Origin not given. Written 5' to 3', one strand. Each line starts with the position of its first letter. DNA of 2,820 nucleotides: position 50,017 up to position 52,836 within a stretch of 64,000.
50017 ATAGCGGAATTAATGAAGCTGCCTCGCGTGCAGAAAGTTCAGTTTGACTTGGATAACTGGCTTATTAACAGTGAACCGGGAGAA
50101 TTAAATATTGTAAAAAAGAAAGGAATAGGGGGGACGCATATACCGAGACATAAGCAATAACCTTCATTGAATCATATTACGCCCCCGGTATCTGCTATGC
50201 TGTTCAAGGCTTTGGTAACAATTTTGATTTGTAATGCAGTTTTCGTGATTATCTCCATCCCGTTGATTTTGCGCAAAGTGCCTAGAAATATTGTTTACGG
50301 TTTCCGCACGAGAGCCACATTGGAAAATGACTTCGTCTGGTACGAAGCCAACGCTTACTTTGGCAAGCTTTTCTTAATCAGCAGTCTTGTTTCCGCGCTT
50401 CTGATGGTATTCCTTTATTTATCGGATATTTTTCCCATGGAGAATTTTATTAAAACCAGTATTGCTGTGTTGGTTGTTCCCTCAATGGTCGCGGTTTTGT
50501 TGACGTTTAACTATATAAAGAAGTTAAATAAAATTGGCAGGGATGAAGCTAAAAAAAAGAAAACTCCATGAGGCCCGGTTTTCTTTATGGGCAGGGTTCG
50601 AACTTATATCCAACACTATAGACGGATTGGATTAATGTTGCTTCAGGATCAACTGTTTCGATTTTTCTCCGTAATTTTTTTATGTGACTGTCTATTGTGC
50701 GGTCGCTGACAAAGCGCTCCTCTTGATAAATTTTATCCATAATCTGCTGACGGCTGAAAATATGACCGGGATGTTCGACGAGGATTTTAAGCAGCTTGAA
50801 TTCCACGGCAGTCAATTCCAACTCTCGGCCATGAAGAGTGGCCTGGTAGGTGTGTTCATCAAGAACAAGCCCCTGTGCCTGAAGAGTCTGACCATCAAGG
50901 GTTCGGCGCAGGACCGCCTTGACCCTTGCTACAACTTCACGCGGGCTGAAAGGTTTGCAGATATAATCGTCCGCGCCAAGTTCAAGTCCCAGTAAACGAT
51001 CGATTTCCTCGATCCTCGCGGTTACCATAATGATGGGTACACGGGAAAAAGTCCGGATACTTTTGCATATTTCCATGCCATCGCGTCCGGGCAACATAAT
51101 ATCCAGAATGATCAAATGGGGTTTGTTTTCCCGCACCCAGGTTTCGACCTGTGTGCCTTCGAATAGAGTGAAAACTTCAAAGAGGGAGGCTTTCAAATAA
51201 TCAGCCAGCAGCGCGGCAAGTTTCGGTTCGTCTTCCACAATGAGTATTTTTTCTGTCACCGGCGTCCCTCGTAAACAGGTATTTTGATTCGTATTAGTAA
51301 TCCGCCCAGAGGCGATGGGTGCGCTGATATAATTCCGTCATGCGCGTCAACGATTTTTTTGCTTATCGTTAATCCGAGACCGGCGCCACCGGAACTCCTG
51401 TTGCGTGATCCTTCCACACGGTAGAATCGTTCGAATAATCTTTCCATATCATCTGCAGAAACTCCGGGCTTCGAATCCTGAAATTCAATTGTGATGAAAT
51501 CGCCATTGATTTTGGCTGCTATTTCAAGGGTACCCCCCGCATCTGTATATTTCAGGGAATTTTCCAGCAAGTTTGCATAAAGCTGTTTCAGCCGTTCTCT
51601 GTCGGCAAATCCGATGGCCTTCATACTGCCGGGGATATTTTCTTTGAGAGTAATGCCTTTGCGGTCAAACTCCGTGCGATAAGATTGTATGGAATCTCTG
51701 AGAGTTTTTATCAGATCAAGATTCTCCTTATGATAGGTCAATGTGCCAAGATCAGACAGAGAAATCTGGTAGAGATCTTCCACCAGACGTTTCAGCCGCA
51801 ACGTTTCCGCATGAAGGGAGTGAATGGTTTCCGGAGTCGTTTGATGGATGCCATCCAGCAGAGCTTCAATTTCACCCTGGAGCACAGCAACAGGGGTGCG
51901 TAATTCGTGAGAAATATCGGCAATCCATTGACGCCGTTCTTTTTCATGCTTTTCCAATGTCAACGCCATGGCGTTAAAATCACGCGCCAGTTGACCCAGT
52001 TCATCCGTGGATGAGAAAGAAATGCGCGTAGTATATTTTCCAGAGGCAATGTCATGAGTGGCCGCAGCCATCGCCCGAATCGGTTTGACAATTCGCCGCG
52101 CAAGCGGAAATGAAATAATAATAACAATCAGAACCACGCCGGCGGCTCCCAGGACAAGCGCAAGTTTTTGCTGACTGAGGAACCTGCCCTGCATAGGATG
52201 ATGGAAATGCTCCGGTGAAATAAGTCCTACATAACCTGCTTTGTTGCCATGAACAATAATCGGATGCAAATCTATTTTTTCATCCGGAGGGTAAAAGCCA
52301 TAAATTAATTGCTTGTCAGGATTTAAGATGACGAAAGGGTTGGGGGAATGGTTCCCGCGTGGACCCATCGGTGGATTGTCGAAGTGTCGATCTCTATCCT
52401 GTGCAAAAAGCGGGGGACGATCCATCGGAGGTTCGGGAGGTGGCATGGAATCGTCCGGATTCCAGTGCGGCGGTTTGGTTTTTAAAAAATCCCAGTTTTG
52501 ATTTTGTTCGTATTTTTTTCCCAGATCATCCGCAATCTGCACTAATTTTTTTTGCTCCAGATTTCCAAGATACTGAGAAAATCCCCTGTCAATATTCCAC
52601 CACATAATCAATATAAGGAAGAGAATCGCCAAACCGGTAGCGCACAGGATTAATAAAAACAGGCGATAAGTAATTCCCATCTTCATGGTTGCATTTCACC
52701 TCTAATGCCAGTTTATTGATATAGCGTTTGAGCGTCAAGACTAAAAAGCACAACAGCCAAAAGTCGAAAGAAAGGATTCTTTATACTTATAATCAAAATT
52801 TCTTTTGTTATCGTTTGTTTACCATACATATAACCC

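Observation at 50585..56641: Two-component system divergent from a putative envelope-stress regulon marked by a duplicated 53-nt promoter module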

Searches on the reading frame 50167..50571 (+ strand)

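Call 6: search_protein_families(library=pfam, proteins=[window:50167-50571:+], max_evalue=0.01)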
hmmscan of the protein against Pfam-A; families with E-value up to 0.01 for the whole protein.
window:50167-50571:+ (134 aa): 1 family
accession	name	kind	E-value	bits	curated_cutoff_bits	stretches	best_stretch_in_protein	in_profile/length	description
PF13630.11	SdpI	-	1.1e-13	51.5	28.2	1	37-114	1-68/71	SdpI/YfhL protein family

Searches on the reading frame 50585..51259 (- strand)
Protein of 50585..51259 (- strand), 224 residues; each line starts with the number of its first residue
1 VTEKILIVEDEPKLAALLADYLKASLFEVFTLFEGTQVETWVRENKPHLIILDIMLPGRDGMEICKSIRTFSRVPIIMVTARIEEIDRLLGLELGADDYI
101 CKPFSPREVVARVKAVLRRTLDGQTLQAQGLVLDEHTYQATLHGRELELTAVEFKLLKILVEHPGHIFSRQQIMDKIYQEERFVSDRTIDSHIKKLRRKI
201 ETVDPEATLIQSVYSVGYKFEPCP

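Call 6: search_protein_families(library=pfam, proteins=[window:50585-51259:-], max_evalue=0.01)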
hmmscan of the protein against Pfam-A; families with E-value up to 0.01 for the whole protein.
window:50585-51259:- (224 aa): 3 families
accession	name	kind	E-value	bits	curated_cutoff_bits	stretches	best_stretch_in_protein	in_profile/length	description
PF00072.30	Response_reg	-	2.6e-27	95.6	30.2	1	5-114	1-111/111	Response regulator receiver domain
PF00486.34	Trans_reg_C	-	9e-25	87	26.2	1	144-220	1-77/77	Transcriptional regulatory protein, C terminal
PF08279.18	HTH_11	-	0.0016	18.7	25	1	154-218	3-54/55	HTH domain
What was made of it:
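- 50585..51259 (-): BaeR-like OmpR/PhoB-family response regulator (224 aa). Pfam Response_reg + Trans_reg_C (call 6).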

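Call 13: search_protein_families(library=ncbifam, proteins=[window:50585-51259:-], max_evalue=0.001)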
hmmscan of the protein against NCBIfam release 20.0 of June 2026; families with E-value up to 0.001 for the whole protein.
window:50585-51259:- (224 aa): 100 families (the best 25 are shown)
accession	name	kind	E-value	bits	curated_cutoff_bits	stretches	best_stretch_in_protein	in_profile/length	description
NF007982.1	PRK10710.1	equivalog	2.2e-96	322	380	1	2-221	7-228/235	envelope stress response regulator BaeR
TIGR02154.1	PhoB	equivalog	2.4e-67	226.5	296.2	1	1-221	1-226/226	phosphate regulon transcriptional regulator PhoB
NF008296.0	PRK11083.1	equivalog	1.3e-66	224.2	273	1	2-221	3-226/228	two-component system response regulator CreB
NF033117.2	vanR_ACDEGLN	exception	2.7e-60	203.8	350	1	5-221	1-226/226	VanR-ABDEGLN family response regulator transcription factor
NF040689.1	MtrAB_MtrA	equivalog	5.9e-58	195.8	300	1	5-219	1-217/219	MtrAB system response regulator MtrA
NF045944.1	ResRegRpaBCyano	equivalog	7.7e-56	189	330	1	6-221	1-228/229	response regulator transcription factor RpaB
NF007005.1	PRK09468.1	equivalog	2.1e-55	187.7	331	1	2-222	3-233/237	osmolarity response regulator transcription factor OmpR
NF040534.1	resp_reg_YycF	equivalog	3.9e-55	186.6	340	1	4-219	2-226/231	response regulator YycF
NF053854.1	RespRegPhoBBctds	equivalog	1e-52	178.8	270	1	5-220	1-224/225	two-component system response regulator PhoB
NF000401.1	vanR-A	exception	9.3e-49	165.9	500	1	1-221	1-230/231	vancomycin resistance response regulator transcription factor VanR-A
NF033120.0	vanR_FM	exception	5.1e-48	163.7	460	1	4-221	5-230/231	vancomycin resistance response regulator transcription factor, VanR-F/VanR-M family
NF007546.0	PRK10161.1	equivalog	6e-47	160.1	471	1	1-221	1-226/229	phosphate response regulator transcription factor PhoB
NF041209.1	resp_regPieR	equivalog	9.5e-47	159.5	450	1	4-221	2-228/231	two component system response regulator PieR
NF000403.1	vanR-C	exception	1.7e-46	158.7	480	1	1-221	1-230/231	vancomycin resistance response regulator transcription factor VanR-C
NF012227.0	AdeR_RR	equivalog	7.2e-46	156.6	340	1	3-221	12-237/239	efflux system response regulator transcription factor AdeR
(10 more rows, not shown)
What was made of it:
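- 50585..51259 (-): The best NCBIfam model is the BaeR equivalog at 322 bits, against 226 for the next (PhoB), but below the 380 cutoff (call 13).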

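Call 14: search_solved_structures(query=window:50585-51259:-, max_evalue=1e-20)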
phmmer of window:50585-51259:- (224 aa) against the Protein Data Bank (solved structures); distinct sequences matched with E-value up to 1e-20: 50.
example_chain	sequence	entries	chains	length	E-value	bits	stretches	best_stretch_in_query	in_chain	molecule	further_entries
4b09_A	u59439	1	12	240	1.5e-79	269.6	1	2-221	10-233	TRANSCRIPTIONAL REGULATORY PROTEIN BAER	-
2gwr_A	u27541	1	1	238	4.3e-50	173.3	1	1-222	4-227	DNA-binding response regulator mtrA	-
2oqr_A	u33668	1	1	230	5.1e-45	156.8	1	2-221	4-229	Sensory transduction protein regX3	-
9ji3_J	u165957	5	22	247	5.2e-37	130.6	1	4-220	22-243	DNA-binding response regulator | Possible two component system response transcriptional positive regulator PhoP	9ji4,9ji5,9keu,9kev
3r0j_A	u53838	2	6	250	5.4e-37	130.6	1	4-220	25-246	POSSIBLE TWO COMPONENT SYSTEM RESPONSE TRANSCRIPTIONAL POSITIVE REGULATOR PHOP | Response regulator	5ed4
1kgs_A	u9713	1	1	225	1.3e-36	129.3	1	2-218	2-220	DNA BINDING RESPONSE REGULATOR D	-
1ys6_A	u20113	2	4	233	1.8e-34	122.3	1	3-218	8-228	Transcriptional regulatory protein prrA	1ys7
3nhz_A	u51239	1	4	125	3.4e-34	121.4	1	1-120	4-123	Two component system transcriptional regulator mtrA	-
2zwm_A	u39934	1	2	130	1e-33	119.8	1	1-121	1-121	Transcriptional regulatory protein yycF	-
1mvo_A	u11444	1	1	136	1e-33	119.8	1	1-120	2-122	PhoP response regulator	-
3f6p_A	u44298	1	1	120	4.2e-33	117.8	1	1-119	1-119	Transcriptional regulatory protein yycF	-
3q9s_A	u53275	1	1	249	6.7e-33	117.2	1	3-206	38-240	DNA-binding response regulator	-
9ket_J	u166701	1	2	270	1.8e-32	115.8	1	42-220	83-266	Possible two component system response transcriptional positive regulator PhoP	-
5e3j_A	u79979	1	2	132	9.4e-32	113.4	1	3-120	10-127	Response regulator RstA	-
5hm6_A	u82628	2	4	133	9.7e-32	113.4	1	3-120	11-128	BfmR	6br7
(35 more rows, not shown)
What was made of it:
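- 50585..51259 (-): The best PDB match is E. coli BaeR 4B09, E=1.5e-79, against 4e-50 for the next (call 14).
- RR: the BaeR equivalog is the top NCBIfam hit by about 95 bits, and the top PDB hit is BaeR 4B09 (calls 13, 14).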

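Call 37: search_solved_structures(query=window:50585-51259:-, max_evalue=1e-60, show_alignments=1)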
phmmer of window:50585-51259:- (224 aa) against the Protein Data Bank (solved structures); distinct sequences matched with E-value up to 1e-60: 1.
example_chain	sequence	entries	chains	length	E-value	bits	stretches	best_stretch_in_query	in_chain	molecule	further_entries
4b09_A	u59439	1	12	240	1.5e-79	269.6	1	2-221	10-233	TRANSCRIPTIONAL REGULATORY PROTEIN BAER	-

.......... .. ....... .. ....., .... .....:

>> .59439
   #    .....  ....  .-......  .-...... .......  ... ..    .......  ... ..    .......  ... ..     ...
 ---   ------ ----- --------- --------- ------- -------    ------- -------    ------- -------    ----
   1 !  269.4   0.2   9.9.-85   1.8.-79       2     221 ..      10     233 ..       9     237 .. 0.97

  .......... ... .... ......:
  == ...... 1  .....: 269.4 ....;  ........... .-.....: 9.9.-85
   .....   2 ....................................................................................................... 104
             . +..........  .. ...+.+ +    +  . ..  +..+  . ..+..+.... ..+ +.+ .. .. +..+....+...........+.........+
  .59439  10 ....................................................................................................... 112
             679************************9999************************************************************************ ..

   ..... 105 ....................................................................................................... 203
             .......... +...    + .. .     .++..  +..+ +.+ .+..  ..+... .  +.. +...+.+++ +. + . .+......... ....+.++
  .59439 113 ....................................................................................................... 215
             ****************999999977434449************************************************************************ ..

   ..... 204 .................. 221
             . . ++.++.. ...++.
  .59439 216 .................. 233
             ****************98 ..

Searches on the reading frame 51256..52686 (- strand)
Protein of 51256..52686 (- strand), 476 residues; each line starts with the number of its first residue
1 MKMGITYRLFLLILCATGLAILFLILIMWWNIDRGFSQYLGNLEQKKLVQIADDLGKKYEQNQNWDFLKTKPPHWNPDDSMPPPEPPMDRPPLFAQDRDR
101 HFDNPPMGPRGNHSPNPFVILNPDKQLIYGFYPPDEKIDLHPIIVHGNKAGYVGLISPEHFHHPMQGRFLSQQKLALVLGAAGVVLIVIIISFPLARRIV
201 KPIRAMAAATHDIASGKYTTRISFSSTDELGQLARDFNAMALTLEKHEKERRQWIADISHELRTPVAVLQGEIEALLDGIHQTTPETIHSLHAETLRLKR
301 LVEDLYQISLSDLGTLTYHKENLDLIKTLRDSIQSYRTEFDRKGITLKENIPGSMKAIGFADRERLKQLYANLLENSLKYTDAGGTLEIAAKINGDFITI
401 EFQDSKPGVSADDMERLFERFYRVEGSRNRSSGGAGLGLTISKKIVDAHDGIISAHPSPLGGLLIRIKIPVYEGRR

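Call 6: search_protein_families(library=pfam, proteins=[window:51256-52686:-], max_evalue=0.01)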
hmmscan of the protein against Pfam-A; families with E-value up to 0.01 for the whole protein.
window:51256-52686:- (476 aa): 3 families
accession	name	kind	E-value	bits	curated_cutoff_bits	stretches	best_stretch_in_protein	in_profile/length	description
PF02518.31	HATPase_c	-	9.6e-24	84.4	26.4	1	362-471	2-109/111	Histidine kinase-, DNA gyrase B-, and HSP90-like ATPase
PF00672.30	HAMP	-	2.5e-16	60.1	25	1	195-245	2-52/53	HAMP domain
PF00512.31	HisKA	-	9.8e-14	51.6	26.9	1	251-310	2-62/66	His Kinase A (phospho-acceptor) domain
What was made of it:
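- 51256..52686 (-): BaeS-like sensor histidine kinase (476 aa). It has two TM segments, a Pro/His-rich periplasmic domain of about 144 aa, and HAMP, HisKA and HATPase_c domains. It overlaps the RR start by 4 nt. Pfam (call 6).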

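Call 8: find_homologous_proteins(query=window:51256-52686:-, max_evalue=1e-30)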
Query window:51256-52686:- (476 aa): 5526 proteins with E <= 1e-30 among 8000 candidates; the best 120 are listed.
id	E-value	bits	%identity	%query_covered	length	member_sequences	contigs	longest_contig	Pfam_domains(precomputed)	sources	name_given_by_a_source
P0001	0.0e+0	1090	100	100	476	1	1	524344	PF00672.31,PF02518.32,PF00512.32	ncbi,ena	-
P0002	3.4e-282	954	87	100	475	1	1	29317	PF00672.31,PF02518.32,PF00512.32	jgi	jgi:two-component system, OmpR family, sensor histidine kinase BaeS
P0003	7.9e-263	890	81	100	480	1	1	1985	PF00672.31,PF02518.32,PF00512.32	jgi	jgi:two-component system sensor histidine kinase BaeS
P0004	3.7e-260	882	82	100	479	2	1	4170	PF00672.31,PF02518.32,PF00512.32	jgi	-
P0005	7.0e-259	877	82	100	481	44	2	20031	PF00672.31,PF02518.32,PF00512.32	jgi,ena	jgi:two-component system sensor histidine kinase BaeS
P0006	1.2e-249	847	78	100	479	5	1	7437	PF00672.31,PF02518.32,PF00512.32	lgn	-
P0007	2.5e-249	846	79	100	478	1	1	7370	PF00672.31,PF02518.32,PF00512.32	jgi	jgi:two-component system sensor histidine kinase BaeS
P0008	2.3e-248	843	79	100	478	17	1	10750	PF00672.31,PF02518.32,PF00512.32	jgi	jgi:two-component system sensor histidine kinase BaeS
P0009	4.6e-246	835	79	100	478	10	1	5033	PF00672.31,PF02518.32,PF00512.32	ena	-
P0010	3.2e-245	832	78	99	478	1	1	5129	PF00672.31,PF02518.32,PF00512.32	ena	-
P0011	7.3e-245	831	78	99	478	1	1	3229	PF00672.31,PF02518.32,PF00512.32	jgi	jgi:two-component system sensor histidine kinase BaeS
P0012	1.4e-244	830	77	100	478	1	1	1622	PF00672.31,PF02518.32,PF00512.32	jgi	-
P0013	1.6e-244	830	77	99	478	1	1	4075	PF00672.31,PF02518.32,PF00512.32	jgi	jgi:two-component system, OmpR family, sensor histidine kinase BaeS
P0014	1.6e-243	827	78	99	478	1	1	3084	PF00672.31,PF02518.32,PF00512.32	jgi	-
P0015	3.2e-243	826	81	94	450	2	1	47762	PF00672.31,PF02518.32,PF00512.32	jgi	-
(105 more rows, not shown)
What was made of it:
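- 51256..52686 (-): JGI names close homologues BaeS (call 8).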

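Call 9: find_related_loci(query=window:51256-52686:-, collection=genome_contigs, flank=8000)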
Query window:51256-52686:- (476 aa) in genome_contigs; peptide patterns used: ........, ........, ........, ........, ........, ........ (x = any residue, [..] = any of these).
47 stretches matched a pattern; 22 encode a relative of the query (tblastn E <= 1e-3); 22 distinct loci.
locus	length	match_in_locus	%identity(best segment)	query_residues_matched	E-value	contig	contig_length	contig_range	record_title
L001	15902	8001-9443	82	1-476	0e+0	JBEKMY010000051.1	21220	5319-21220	MAG: Smithella sp. isolate SPRUCE 404 SPRUCE_404_51, whole genome shotgun sequence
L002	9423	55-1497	80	1-476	0e+0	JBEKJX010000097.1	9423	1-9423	MAG: Smithella sp. isolate SPRUCE 333 SPRUCE_333_97, whole genome shotgun sequence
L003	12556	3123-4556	80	1-476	0e+0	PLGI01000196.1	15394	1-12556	MAG: Syntrophaceae bacterium isolate bog_1110 73.20110800_S3D.35_contig_16595, whole genome shotgun sequence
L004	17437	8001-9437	81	1-476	0e+0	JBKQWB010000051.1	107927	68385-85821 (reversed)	MAG: Smithella sp. isolate SEr3G3H3I__bin_216 SEr3G3H3I_000000144349, whole genome shotgun sequence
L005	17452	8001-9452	79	1-476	0e+0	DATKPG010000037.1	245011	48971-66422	MAG TPA_asm: Smithella sp. isolate SMAG_U14785 k141_1867398, whole genome shotgun sequence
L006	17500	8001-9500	74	1-476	0e+0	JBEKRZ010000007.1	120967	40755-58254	MAG: Smithella sp. isolate SPRUCE 522 SPRUCE_522_7, whole genome shotgun sequence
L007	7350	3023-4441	77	1-476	0e+0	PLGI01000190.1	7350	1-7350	MAG: Syntrophaceae bacterium isolate bog_1110 73.20110800_S3D.35_contig_16654, whole genome shotgun sequence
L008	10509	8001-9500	72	1-476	0e+0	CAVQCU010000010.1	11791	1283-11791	MAG: uncultured delta proteobacterium isolate MFD02138.bin.2.50 genome assembly, contig: contig_102545, whole genome sho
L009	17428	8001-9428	74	1-471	0e+0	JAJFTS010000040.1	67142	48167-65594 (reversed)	MAG: Deltaproteobacteria bacterium isolate bin.256 k141_1495983, whole genome shotgun sequence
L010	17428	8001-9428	72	1-474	0e+0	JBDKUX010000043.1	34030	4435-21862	MAG: Smithella sp. isolate 8_bin.29 c_000000307249, whole genome shotgun sequence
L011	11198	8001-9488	65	1-472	0e+0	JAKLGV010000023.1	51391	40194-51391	MAG: Deltaproteobacteria bacterium isolate RA.bin48 RA.bin48_23, whole genome shotgun sequence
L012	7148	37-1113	85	116-474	0e+0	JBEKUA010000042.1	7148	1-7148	MAG: Smithella sp. isolate SPRUCE 570 SPRUCE_570_42, whole genome shotgun sequence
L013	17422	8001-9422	55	1-474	3e-167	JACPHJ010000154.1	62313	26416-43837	MAG: Planctomycetota bacterium isolate NC_groundwater_411_Ag_B-0.1um_42_12 GD18-4_B1_scaffold_1417026, whole genome shot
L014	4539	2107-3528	53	1-474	4e-162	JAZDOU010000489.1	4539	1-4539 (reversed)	MAG: Pseudomonadota bacterium isolate MEGAHIT-group-0.794 k141_864921, whole genome shotgun sequence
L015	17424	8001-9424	65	1-474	9e-156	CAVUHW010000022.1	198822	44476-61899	MAG: Nitrospirota bacterium isolate MFD02199.bin.2.126 genome assembly, contig: contig_47336, whole genome shotgun seque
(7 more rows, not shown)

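Call 13: search_protein_families(library=ncbifam, proteins=[window:51256-52686:-], max_evalue=0.001)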
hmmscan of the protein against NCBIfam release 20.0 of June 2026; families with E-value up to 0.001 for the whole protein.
window:51256-52686:- (476 aa): 88 families (the best 25 are shown)
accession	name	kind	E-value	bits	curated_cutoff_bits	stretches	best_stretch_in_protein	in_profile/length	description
NF012163.2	BaeS_SmeS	equivalog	3.1e-128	428.6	500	1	1-470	1-457/457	sensor histidine kinase efflux regulator BaeS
NF007837.0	PRK10549.1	equivalog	4.5e-125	418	603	1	1-473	4-460/466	envelope stress sensor histidine kinase BaeS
NF033092.0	HK_WalK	equivalog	1.5e-62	212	725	2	245-470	366-593/594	cell wall metabolism sensor histidine kinase WalK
NF012226.0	AdeS_HK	equivalog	1.3e-59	202.2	500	1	185-456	70-339/353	two-component sensor histidine kinase AdeS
NF046044.1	PnpS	equivalog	6.9e-56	189.9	400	1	245-456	164-376/390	two-component system histidine kinase PnpS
NF007007.0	PRK09470.1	equivalog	7.7e-52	176.7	486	1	184-473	173-461/463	envelope stress sensor histidine kinase CpxA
TIGR01386.1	cztS_silS_copS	subfamily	3.4e-50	171.4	292.55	1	168-456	157-444/457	heavy metal sensor histidine kinase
NF040691.1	MtrAB_MtrB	equivalog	2.4e-49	168.7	450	1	170-474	183-495/507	MtrAB system histidine kinase MtrB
TIGR02966.1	phoR_proteo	equivalog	4.8e-45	154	334.2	1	244-454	107-318/333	phosphate regulon sensor histidine kinase PhoR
NF041210.1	his_kin_PieS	equivalog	1.3e-44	153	850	1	185-473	177-472/474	two component system sensor histidine kinase PieS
NF045900.1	HisKinCpxALeg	equivalog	1.4e-44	152.6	800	1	185-471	162-451/451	two-component system sensor histidine kinase CpxA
NF007898.0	PRK10604.1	equivalog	3.6e-41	141.7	478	1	181-472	139-424/433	two-component system sensor histidine kinase RstB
NF041735.1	hist_kin_RppB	equivalog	4.2e-41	141.1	400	1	249-469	214-437/438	two-component system sensor histidine kinase RppB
NF045911.1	TCSHisKinNblS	equivalog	2.7e-39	135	1000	2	251-453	388-602/621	two-component system sensor histidine kinase NblS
NF008312.0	PRK11100.1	equivalog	2e-37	129.2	356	1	142-470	153-473/477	two-component system sensor histidine kinase CreC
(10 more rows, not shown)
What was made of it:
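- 51256..52686 (-): NCBIfam BaeS_SmeS 428.6 bits and E. coli BaeS 418 bits over the full length, against 212 for the next model (WalK); both are below the curated cutoffs of 500 and 603 (call 13).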

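Call 53: find_encoding_contigs(protein=P0001, flank=1000, max_places=2)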
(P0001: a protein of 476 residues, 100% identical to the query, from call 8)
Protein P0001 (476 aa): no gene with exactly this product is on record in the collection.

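Call 54: list_cluster_members(proteins=[P0001, P0121])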
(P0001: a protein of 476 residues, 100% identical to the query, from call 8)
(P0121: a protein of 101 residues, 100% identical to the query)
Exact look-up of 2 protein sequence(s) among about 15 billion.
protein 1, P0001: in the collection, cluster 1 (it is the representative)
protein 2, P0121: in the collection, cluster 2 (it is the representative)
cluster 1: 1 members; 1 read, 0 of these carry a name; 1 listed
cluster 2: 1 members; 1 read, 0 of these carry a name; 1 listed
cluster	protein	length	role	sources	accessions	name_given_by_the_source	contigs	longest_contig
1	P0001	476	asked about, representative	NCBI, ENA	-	-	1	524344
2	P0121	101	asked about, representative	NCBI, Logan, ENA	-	-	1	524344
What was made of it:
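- Tried and rejected: Source record: looking up the source contig through the kinase gave nothing on record (call 53), and the cluster look-up gave no names or accessions (call 54).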
